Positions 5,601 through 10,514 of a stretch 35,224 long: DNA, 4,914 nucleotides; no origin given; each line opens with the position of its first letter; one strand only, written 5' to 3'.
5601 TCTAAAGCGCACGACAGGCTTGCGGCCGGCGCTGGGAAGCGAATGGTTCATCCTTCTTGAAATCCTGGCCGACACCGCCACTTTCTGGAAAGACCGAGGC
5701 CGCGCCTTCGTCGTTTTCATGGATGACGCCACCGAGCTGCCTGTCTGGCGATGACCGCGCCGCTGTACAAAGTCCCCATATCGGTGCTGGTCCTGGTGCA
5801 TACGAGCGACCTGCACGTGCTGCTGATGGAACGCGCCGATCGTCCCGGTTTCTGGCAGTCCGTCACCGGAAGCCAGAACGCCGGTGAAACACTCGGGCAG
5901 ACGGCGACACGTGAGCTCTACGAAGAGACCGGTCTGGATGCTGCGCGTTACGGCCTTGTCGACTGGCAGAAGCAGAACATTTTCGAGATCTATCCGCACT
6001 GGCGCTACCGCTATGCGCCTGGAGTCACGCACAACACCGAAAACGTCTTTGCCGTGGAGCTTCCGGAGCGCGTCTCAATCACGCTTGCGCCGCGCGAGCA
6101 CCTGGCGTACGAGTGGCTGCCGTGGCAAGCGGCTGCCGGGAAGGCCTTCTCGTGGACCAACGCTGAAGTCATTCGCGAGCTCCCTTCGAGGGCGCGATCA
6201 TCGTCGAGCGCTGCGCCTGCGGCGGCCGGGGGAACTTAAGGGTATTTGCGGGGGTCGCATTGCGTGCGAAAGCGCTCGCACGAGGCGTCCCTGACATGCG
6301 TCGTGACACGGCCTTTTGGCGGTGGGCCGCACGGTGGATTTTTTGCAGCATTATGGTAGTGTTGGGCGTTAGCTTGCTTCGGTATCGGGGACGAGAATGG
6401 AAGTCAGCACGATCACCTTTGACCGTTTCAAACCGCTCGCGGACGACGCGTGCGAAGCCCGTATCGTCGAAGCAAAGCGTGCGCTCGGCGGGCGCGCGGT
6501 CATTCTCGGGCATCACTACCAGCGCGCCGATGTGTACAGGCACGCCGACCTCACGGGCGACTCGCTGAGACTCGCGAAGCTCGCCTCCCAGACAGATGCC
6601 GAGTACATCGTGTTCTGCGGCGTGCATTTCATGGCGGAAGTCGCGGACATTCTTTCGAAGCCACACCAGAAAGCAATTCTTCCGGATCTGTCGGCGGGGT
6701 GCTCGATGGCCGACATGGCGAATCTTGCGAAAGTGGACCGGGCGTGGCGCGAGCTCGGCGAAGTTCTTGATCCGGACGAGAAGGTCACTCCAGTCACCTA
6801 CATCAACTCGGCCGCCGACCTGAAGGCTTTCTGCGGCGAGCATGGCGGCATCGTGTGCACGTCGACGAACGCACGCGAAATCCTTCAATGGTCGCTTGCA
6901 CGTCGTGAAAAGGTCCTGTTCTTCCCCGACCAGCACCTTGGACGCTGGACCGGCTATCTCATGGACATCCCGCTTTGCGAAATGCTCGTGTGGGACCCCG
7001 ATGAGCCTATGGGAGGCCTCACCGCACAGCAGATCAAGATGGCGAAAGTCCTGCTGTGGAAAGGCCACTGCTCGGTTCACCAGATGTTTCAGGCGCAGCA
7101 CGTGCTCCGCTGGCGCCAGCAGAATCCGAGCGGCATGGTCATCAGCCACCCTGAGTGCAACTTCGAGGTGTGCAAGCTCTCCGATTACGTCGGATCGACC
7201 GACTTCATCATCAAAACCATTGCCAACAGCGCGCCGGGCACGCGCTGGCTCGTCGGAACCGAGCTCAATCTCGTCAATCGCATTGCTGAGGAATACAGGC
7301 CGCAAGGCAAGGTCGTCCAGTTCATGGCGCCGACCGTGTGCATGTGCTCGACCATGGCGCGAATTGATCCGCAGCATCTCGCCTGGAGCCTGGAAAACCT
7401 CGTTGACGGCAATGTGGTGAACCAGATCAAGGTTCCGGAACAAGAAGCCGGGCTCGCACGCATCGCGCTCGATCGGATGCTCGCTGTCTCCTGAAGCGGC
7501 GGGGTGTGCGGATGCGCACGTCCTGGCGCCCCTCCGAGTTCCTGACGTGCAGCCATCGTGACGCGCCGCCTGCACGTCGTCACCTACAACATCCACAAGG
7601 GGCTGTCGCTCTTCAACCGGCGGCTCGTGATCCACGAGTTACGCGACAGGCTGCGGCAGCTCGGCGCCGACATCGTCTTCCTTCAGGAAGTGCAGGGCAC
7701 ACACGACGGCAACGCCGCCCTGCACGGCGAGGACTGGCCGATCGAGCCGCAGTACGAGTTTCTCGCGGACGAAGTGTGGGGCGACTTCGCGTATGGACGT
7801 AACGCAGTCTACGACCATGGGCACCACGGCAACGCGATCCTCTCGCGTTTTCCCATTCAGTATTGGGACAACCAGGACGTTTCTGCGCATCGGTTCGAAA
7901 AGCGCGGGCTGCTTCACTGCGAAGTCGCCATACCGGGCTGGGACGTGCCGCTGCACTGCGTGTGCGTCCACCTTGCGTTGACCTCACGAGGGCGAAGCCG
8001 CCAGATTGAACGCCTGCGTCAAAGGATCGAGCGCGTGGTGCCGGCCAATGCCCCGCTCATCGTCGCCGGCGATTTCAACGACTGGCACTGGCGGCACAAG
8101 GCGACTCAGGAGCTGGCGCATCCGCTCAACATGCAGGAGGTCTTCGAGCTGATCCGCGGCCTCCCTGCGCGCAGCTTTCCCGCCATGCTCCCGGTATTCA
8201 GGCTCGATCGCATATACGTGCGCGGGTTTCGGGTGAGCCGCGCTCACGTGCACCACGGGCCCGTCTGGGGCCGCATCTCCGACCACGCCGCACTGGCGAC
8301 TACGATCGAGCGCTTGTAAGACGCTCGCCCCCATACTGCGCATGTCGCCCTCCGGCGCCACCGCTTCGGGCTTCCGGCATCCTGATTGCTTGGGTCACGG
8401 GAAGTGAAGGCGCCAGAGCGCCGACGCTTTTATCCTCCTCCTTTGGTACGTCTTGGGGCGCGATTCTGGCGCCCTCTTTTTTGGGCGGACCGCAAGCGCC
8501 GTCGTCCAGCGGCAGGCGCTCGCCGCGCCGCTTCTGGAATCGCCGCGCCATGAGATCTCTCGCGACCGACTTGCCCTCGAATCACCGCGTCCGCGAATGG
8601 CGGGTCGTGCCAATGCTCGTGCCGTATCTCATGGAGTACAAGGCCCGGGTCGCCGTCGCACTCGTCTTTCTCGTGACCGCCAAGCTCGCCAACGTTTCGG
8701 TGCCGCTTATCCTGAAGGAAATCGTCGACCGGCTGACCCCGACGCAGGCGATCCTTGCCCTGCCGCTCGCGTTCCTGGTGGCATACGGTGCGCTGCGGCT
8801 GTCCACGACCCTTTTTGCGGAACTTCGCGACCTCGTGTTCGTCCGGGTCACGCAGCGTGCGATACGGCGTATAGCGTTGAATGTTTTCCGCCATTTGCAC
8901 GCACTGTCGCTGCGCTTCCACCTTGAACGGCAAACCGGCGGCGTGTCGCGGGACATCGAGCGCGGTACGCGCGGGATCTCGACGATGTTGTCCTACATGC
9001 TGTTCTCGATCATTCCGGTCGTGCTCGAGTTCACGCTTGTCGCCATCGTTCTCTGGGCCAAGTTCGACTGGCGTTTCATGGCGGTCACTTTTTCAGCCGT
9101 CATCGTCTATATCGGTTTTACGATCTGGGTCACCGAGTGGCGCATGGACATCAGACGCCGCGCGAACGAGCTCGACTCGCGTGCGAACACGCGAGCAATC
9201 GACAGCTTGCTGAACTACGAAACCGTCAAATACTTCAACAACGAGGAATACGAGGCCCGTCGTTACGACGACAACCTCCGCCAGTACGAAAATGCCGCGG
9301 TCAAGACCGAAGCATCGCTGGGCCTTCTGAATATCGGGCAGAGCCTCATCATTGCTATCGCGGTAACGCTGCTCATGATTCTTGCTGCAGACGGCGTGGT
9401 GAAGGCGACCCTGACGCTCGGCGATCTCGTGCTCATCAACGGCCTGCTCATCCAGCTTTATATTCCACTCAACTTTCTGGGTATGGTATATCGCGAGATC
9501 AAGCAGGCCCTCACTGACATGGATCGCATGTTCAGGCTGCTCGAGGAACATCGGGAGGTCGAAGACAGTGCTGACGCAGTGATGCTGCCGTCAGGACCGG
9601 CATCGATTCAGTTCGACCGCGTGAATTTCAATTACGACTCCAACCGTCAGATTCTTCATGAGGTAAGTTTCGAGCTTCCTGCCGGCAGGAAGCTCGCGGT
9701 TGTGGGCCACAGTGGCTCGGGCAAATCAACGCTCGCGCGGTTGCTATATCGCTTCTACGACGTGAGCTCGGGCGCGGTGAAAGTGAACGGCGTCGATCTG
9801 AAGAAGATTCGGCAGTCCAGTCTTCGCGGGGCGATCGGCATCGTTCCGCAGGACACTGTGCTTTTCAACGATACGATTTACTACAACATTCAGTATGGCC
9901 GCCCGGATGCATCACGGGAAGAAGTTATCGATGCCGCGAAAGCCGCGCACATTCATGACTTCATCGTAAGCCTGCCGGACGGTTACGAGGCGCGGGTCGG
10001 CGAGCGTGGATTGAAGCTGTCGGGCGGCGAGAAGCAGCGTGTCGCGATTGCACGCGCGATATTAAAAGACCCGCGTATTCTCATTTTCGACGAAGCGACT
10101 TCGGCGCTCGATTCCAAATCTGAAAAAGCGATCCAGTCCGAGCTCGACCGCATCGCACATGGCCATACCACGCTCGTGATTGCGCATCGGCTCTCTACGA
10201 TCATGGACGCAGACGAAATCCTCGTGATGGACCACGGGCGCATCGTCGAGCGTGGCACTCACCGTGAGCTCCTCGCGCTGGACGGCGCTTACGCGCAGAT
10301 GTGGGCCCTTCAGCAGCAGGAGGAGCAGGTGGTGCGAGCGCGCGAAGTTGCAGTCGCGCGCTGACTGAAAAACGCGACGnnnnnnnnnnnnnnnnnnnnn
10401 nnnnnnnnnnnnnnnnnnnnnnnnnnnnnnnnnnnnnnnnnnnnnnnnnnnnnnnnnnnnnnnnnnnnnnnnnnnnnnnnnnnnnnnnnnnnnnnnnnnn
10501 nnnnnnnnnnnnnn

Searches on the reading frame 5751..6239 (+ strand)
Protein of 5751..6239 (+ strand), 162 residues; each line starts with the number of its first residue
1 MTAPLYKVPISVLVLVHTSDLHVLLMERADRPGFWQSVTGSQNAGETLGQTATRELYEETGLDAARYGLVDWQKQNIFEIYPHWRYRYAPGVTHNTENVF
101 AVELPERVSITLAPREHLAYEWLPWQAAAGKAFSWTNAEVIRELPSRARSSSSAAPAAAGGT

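Call 36: search_protein_families(library=pfam, proteins=[window:5751-6239:+], max_evalue=0.0001)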
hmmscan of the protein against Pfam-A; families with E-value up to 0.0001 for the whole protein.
window:5751-6239:+ (162 aa): 1 family
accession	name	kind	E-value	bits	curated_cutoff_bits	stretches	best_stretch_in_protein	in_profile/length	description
PF00293.34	NUDIX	-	2.4e-15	57.2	21.1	1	10-143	4-133/134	NUDIX domain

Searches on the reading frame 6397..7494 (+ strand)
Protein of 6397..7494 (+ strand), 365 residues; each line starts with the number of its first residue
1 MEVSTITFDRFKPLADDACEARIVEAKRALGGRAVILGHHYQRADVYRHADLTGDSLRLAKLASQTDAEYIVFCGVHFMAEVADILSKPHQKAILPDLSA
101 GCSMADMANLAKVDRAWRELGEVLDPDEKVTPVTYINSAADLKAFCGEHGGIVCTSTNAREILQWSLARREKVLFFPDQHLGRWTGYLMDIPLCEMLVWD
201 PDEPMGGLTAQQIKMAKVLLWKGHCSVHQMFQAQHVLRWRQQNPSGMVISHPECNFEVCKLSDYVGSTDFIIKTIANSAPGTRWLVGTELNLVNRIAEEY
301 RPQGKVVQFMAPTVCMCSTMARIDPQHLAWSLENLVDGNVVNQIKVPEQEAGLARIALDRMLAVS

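Call 36: search_protein_families(library=pfam, proteins=[window:6397-7494:+], max_evalue=0.0001)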
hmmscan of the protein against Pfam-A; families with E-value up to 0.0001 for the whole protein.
window:6397-7494:+ (365 aa): 1 family
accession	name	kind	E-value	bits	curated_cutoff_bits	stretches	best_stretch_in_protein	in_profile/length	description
PF02445.21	NadA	-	2.3e-97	326.1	27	1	23-363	3-295/295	Quinolinate synthetase A protein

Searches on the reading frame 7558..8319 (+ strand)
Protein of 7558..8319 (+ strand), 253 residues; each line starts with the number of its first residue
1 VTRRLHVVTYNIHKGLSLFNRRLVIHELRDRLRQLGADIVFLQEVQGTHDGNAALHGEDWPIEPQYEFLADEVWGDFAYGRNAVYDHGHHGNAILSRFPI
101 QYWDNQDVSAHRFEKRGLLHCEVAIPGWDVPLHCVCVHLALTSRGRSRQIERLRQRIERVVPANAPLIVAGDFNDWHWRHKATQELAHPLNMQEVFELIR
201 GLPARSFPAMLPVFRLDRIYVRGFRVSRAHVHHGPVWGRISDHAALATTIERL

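Call 36: search_protein_families(library=pfam, proteins=[window:7558-8319:+], max_evalue=0.0001)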
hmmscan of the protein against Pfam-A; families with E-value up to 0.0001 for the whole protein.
window:7558-8319:+ (253 aa): 1 family
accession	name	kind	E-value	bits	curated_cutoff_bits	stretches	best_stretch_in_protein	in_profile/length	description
PF03372.29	Exo_endo_phos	-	8.4e-24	84.9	24.5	1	8-243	1-225/225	Endonuclease/Exonuclease/phosphatase family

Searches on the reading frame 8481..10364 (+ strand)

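Call 20: search_protein_families(library=pfam, proteins=[window:8481-10364:+], max_evalue=0.0001)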
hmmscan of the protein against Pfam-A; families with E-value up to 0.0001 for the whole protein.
window:8481-10364:+ (627 aa): 3 families
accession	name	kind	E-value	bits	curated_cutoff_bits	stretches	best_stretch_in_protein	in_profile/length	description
PF00664.28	ABC_membrane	-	2.1e-39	136.3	28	1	58-327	2-271/274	ABC transporter transmembrane region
PF00005.33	ABC_tran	-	2.5e-33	116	25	1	392-541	1-137/137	ABC transporter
PF02463.25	SMC_N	-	2.6e-06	27.5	40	0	457-583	135-211/220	RecF/RecN/SMC N terminal domain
